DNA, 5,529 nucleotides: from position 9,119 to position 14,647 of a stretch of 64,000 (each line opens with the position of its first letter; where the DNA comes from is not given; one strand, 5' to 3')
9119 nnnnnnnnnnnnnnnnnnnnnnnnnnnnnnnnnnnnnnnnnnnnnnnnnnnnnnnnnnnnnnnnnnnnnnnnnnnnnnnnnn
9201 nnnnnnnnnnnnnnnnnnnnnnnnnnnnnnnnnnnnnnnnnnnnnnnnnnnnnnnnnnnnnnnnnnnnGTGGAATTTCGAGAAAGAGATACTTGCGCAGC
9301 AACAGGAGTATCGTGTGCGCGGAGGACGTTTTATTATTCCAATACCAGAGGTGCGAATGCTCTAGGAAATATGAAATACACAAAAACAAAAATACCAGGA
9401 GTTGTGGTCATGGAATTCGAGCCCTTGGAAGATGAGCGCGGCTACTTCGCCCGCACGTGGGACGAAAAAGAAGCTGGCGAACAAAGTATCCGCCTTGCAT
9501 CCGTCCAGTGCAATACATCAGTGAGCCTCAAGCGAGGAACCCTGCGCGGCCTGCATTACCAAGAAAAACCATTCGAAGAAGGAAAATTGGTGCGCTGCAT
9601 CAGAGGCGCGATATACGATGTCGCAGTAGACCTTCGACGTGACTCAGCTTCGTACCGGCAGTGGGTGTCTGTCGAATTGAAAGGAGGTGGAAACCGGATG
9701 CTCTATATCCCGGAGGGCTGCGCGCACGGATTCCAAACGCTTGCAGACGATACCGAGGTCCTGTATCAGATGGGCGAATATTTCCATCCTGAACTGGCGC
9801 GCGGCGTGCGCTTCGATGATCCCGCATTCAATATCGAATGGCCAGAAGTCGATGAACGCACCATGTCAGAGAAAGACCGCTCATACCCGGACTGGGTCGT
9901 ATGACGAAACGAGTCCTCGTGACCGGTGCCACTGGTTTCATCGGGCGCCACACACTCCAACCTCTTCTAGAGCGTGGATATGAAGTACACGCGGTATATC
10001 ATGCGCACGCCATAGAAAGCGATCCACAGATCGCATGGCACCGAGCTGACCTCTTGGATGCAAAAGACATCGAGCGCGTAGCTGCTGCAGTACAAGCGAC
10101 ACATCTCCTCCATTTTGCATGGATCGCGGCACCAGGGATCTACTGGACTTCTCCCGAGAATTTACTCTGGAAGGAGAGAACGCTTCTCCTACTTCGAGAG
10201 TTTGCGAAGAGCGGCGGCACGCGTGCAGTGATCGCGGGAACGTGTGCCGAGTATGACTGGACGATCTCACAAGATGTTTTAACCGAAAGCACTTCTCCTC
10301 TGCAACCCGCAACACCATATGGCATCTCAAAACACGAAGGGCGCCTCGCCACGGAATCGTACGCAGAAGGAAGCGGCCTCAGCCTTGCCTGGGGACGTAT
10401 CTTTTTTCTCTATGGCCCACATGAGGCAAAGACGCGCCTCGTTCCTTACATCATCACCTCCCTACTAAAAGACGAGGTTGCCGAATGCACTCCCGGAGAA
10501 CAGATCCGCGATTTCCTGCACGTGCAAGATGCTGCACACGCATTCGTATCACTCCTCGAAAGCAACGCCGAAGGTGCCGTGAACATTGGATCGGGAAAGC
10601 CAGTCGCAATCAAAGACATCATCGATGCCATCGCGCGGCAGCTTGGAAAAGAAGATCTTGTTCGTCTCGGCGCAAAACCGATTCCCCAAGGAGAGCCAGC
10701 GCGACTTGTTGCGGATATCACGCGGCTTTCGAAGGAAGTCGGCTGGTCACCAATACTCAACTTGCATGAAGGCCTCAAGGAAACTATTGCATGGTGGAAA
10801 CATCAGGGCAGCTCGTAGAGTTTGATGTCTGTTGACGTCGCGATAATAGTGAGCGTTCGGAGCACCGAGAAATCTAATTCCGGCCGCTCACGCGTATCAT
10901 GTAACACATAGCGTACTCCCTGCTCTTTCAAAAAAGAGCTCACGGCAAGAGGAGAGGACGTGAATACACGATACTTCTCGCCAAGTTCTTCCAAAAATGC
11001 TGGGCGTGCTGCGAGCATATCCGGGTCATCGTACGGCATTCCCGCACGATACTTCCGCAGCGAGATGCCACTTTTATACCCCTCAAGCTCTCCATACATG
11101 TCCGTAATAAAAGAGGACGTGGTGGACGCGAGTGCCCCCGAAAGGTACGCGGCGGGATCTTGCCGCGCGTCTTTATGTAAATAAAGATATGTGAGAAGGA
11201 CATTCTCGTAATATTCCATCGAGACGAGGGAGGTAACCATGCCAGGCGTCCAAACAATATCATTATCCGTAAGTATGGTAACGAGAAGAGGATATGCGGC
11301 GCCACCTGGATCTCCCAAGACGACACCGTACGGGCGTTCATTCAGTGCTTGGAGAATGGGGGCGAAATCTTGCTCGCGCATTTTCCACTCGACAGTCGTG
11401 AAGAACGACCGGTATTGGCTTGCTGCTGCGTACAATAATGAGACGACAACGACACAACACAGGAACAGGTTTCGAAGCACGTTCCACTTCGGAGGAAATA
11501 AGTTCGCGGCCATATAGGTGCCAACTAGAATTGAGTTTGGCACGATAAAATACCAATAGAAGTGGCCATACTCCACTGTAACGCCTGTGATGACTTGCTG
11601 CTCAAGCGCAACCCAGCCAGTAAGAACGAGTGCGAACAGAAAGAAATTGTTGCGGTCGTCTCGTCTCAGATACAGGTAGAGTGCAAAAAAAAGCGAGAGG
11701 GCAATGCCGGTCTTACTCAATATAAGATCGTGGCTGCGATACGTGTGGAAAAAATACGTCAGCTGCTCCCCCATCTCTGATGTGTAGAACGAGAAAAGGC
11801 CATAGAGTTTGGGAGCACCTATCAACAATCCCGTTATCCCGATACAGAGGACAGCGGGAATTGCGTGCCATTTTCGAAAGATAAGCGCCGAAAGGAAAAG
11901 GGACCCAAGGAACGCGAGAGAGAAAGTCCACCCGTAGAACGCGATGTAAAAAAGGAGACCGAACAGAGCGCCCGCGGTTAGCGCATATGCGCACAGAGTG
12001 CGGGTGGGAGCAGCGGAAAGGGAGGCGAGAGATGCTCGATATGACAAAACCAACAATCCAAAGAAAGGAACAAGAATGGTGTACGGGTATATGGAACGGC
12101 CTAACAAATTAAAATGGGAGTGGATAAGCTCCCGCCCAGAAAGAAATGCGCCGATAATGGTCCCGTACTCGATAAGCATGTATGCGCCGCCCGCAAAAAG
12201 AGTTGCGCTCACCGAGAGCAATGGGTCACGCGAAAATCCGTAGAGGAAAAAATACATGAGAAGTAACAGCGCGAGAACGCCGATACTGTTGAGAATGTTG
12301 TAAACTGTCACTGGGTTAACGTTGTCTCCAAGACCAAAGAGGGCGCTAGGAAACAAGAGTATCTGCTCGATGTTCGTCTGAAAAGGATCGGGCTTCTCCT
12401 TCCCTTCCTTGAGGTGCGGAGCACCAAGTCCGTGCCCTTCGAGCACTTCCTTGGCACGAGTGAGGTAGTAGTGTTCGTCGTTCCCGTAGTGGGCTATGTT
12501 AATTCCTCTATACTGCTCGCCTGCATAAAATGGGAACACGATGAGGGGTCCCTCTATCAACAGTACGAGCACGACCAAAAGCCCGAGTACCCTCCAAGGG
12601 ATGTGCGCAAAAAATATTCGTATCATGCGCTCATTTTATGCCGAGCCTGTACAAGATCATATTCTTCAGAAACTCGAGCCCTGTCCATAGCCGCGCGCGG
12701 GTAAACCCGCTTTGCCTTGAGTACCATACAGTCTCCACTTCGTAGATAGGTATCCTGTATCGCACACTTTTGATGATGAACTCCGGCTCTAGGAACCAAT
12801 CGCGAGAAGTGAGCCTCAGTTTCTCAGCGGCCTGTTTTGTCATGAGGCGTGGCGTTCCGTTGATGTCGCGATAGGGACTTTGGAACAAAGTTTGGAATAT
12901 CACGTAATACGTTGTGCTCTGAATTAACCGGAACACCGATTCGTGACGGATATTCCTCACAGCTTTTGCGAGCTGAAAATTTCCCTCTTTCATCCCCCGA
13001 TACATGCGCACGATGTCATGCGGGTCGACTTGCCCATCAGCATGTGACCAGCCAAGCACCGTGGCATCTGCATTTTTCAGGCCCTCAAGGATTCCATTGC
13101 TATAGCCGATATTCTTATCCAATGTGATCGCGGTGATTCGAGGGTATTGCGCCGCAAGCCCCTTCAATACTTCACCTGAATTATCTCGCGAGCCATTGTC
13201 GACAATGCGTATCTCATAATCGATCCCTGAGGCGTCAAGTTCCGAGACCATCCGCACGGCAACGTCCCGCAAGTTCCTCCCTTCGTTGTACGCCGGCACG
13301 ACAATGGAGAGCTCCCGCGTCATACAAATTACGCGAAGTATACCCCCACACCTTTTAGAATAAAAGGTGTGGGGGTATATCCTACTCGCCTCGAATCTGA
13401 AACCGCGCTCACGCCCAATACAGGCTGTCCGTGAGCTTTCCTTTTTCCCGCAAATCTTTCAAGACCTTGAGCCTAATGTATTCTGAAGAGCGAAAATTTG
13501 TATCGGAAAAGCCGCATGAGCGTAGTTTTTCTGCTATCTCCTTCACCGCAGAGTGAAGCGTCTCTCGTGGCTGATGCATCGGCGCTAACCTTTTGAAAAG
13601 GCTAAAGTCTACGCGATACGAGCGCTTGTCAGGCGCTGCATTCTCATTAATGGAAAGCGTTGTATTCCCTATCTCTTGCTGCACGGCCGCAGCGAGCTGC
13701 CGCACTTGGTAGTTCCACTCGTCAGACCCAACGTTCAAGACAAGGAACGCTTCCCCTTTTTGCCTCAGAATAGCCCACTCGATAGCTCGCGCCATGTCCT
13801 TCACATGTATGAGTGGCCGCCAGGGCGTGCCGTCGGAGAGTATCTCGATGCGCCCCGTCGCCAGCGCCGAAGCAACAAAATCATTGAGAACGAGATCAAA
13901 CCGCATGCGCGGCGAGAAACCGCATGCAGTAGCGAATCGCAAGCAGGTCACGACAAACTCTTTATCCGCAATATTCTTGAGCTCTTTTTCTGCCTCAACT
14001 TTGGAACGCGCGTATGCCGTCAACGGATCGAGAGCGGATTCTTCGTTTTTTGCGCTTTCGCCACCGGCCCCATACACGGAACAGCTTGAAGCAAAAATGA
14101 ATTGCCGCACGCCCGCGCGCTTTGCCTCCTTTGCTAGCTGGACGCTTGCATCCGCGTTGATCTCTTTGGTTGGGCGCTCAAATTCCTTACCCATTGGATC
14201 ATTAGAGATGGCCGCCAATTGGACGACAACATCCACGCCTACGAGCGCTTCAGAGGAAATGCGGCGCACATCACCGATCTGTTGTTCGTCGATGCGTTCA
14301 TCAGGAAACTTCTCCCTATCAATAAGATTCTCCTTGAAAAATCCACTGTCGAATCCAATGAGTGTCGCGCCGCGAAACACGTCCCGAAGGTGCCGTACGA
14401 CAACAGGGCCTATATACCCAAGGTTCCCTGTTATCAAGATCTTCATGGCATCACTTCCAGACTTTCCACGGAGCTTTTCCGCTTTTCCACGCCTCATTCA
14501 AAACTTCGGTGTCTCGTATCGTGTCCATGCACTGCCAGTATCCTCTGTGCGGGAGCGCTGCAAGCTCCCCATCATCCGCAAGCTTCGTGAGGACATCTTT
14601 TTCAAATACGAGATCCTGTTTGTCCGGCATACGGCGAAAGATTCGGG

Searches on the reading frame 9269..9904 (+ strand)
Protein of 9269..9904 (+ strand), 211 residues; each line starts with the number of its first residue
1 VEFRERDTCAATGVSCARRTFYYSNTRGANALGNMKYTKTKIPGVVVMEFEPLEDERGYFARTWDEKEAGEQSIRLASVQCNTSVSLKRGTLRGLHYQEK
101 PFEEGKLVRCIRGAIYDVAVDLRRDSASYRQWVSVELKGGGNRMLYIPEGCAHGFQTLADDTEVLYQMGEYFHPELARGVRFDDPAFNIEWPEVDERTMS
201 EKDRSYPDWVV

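Call 75: search_protein_families(library=pfam, proteins=[window:9269-9904:+], max_evalue=0.00001)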
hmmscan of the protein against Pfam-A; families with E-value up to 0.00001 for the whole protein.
window:9269-9904:+ (211 aa): 1 family
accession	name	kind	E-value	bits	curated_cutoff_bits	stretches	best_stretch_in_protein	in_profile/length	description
PF00908.23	dTDP_sugar_isom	-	1.7e-62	210.5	27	1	39-208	1-165/168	dTDP-4-dehydrorhamnose 3,5-epimerase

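Call 76: search_solved_structures(query=window:9371-9904:+, max_evalue=1e-10)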
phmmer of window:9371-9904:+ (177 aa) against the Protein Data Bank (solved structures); distinct sequences matched with E-value up to 1e-10: 30.
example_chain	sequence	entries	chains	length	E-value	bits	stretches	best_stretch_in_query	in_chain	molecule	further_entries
23ef_A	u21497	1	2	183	7.1e-44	153.1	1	2-172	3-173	dTDP-4-dehydrorhamnose 3,5-epimerase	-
1ep0_A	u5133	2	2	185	8.7e-44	152.8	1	2-172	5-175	DTDP-6-DEOXY-D-XYLO-4-HEXULOSE 3,5-EPIMERASE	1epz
9j9q_A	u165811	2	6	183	1.1e-43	152.5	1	2-172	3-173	dTDP-4-dehydrorhamnose 3,5-epimerase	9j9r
9j9s_A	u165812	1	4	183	1.5e-43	152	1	2-172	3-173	dTDP-4-dehydrorhamnose 3,5-epimerase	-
9j9u_A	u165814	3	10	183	4.3e-43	150.5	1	2-172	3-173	dTDP-4-dehydrorhamnose 3,5-epimerase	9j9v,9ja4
23eg_A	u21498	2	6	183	5.8e-43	150.1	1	2-172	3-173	dTDP-4-dehydrorhamnose 3,5-epimerase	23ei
9uyw_A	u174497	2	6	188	6.3e-43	150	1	2-172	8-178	dTDP-4-dehydrorhamnose 3,5-epimerase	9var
9j9t_A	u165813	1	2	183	1.1e-42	149.2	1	2-172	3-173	dTDP-4-dehydrorhamnose 3,5-epimerase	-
7pvi_AAA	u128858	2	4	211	3.8e-42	147.4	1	3-170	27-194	dTDP-4-dehydrorhamnose 3,5-epimerase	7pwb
9kyn_A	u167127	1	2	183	5.7e-42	146.9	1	2-172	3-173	dTDP-4-dehydrorhamnose 3,5-epimerase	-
1dzr_A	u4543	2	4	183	8.2e-37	130.1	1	4-173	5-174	DTDP-4-DEHYDRORHAMNOSE 3,5-EPIMERASE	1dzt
2ixi_A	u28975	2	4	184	5.4e-35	124.2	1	1-171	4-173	DTDP-4-DEHYDRORHAMNOSE 3,5-EPIMERASE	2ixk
1rtv_A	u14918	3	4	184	5.4e-35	124.1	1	1-171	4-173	dTDP-4-dehydrorhamnose 3,5-epimerase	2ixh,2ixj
6din_A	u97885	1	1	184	5.4e-35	124.1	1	1-171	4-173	dTDP-4-dehydrorhamnose 3,5-epimerase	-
3ryk_A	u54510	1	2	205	2.4e-34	122.1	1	2-173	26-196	dTDP-4-dehydrorhamnose 3,5-epimerase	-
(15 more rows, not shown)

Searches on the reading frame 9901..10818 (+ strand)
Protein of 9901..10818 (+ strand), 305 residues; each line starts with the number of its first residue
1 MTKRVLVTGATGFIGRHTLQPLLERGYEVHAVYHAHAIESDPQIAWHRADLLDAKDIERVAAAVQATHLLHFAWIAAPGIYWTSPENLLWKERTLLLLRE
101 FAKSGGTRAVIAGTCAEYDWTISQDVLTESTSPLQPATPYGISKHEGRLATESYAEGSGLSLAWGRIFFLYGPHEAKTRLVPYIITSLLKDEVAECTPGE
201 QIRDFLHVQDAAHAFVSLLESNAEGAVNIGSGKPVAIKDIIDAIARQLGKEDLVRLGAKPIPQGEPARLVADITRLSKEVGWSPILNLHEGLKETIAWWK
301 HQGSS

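Call 23: search_protein_families(library=pfam, proteins=[window:9901-10818:+], max_evalue=0.00001)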
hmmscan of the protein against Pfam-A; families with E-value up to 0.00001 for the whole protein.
window:9901-10818:+ (305 aa): 3 families
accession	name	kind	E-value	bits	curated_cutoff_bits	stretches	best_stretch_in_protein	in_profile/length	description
PF01370.27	Epimerase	-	6.6e-45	153.8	20.9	1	5-230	1-240/240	NAD dependent epimerase/dehydratase family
PF16363.11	GDP_Man_Dehyd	-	1.7e-34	120.2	27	1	6-295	1-332/332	GDP-mannose 4,6 dehydratase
PF13460.12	NAD_binding_10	-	9.4e-06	26.1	27.2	0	9-64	1-61/184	NAD(P)H-binding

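Call 28: search_protein_families(library=ncbifam, proteins=[window:9901-10818:+], max_evalue=1e-8)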
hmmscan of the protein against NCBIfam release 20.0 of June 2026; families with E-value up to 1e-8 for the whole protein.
window:9901-10818:+ (305 aa): 12 families
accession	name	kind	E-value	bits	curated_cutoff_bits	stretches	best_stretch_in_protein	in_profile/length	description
TIGR01179.1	galE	equivalog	1.4e-28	99.8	262.3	1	4-302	1-328/332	UDP-glucose 4-epimerase GalE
TIGR01181.1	dTDP_gluc_dehyt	equivalog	3.6e-28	98.6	365.1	1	4-302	1-314/321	dTDP-glucose 4,6-dehydratase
TIGR04180.1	EDH_00030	hypoth_equivalog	2.7e-24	85.8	475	1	5-284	1-294/297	NAD-dependent 4,6-dehydratase LegB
NF047922.1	GDPFucSynFcl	equivalog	2.4e-16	60.1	500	1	139-301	133-303/308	GDP-L-fucose synthase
TIGR02197.1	heptose_epim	equivalog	6.6e-16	58.4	274.6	1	5-301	1-315/316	ADP-glyceromanno-heptose 6-epimerase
NF007490.0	PRK10084.1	subfamily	1e-14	54.3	649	1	125-300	153-335/361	dTDP-glucose 4,6-dehydratase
NF058621.1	DiazavRedAvaA7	equivalog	4.7e-14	52.7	400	1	4-250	2-250/304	3-diazoavenalumate denitrifying reductase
NF007582.0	PRK10217.1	equivalog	1.2e-13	50.9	698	1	119-300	140-332/355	dTDP-glucose 4,6-dehydratase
TIGR01777.1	yfcH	hypoth_equivalog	1.1e-10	41.6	207.35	0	199-254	191-247/292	TIGR01777 family oxidoreductase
NF007956.0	PRK10675.1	subfamily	1.1e-10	41.2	394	0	198-300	226-330/338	UDP-glucose 4-epimerase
TIGR02622.1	CDP_4_6_dhtase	equivalog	1.5e-09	37.5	278.45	0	2-301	4-332/352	CDP-glucose 4,6-dehydratase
TIGR03466.1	HpnA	hypoth_equivalog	8.5e-09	34.7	367.65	0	4-249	2-247/327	hopanoid-associated sugar epimerase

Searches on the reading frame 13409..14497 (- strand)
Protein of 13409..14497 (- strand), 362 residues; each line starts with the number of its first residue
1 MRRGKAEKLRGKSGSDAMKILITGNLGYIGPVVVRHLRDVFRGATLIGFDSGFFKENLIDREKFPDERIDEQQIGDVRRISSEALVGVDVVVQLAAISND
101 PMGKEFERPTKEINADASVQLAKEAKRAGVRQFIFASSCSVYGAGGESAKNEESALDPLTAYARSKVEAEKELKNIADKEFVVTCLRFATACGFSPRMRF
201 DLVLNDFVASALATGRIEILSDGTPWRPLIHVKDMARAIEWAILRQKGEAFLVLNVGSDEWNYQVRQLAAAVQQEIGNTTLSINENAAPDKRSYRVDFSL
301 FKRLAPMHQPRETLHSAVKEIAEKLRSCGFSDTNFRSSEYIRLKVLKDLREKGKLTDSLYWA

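Call 23: search_protein_families(library=pfam, proteins=[window:13409-14497:-], max_evalue=0.00001)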
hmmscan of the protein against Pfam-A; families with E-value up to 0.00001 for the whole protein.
window:13409-14497:- (362 aa): 5 families
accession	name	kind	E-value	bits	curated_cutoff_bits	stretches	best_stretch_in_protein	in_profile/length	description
PF01370.27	Epimerase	-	4.6e-36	124.9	20.9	1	20-257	1-240/240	NAD dependent epimerase/dehydratase family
PF16363.11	GDP_Man_Dehyd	-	3e-16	60.3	27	1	21-296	1-293/332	GDP-mannose 4,6 dehydratase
PF04321.23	RmlD_sub_bind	-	4e-11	43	27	1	18-183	1-146/287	RmlD substrate binding domain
PF01073.25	3Beta_HSD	-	9.1e-11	41.7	22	1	21-183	1-167/280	3-beta hydroxysteroid dehydrogenase/isomerase family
PF13460.12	NAD_binding_10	-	3.5e-06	27.4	27.2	1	82-187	55-142/184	NAD(P)H-binding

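Call 28: search_protein_families(library=ncbifam, proteins=[window:13409-14497:-], max_evalue=1e-8)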
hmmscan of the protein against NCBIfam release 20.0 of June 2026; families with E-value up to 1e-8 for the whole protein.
window:13409-14497:- (362 aa): 7 families
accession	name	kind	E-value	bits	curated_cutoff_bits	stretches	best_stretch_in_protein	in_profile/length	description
TIGR01179.1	galE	equivalog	2.9e-23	82.2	262.3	1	19-196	1-181/332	UDP-glucose 4-epimerase GalE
TIGR02197.1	heptose_epim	equivalog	3.4e-14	52.7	274.6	1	20-294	1-279/316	ADP-glyceromanno-heptose 6-epimerase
TIGR01181.1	dTDP_gluc_dehyt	equivalog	1.7e-12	47.1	365.1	1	19-319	1-305/321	dTDP-glucose 4,6-dehydratase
TIGR04180.1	EDH_00030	hypoth_equivalog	5.4e-12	45.4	475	1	20-284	1-263/297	NAD-dependent 4,6-dehydratase LegB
NF043036.1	ErythonDh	equivalog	1.1e-11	44.5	325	1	18-190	1-178/321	D-erythronate dehydrogenase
NF011728.1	PRK15181.1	equivalog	2.1e-11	43.4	760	1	7-237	5-243/348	Vi polysaccharide biosynthesis UDP-N-acetylglucosaminuronic acid C-4 epimerase TviC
TIGR03466.1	HpnA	hypoth_equivalog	1.7e-10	40.3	367.65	1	18-183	1-162/327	hopanoid-associated sugar epimerase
